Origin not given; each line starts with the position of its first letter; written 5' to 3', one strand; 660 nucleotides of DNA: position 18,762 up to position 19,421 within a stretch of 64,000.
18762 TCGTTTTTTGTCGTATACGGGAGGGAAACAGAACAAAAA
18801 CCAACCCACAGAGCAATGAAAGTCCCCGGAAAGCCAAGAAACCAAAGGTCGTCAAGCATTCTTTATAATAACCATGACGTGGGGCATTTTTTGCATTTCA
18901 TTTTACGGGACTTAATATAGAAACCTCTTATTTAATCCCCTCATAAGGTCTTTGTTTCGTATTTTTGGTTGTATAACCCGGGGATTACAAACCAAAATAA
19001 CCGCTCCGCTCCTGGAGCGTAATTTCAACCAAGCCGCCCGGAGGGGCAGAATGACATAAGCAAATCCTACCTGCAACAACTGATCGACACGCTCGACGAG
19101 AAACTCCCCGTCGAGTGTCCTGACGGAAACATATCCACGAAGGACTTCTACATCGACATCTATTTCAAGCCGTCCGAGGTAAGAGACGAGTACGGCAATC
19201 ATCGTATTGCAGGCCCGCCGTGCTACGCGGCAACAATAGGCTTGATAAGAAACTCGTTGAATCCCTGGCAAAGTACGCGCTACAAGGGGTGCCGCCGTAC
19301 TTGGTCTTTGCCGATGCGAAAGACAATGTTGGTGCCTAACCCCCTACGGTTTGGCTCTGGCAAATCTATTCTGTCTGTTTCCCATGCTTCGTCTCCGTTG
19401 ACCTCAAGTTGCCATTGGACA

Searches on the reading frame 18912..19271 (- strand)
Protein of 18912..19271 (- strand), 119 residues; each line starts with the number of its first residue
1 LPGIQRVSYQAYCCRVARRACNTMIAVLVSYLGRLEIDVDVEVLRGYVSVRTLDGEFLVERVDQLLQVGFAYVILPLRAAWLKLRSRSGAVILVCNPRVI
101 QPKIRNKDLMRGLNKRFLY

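Call 3: search_protein_families(library=pfam, proteins=[window:18912-19271:-], max_evalue=0.01)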
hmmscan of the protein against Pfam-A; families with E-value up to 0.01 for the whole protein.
window:18912-19271:- (119 aa): 0 families

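Call 4: search_protein_families(library=padloc, proteins=[window:18912-19271:-], max_evalue=0.01)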
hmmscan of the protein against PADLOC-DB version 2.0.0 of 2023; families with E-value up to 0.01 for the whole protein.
window:18912-19271:- (119 aa): 0 families

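Call 5: search_protein_families(library=ncbifam, proteins=[window:18912-19271:-], max_evalue=0.01)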
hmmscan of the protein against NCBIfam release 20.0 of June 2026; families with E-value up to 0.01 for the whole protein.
window:18912-19271:- (119 aa): 0 families
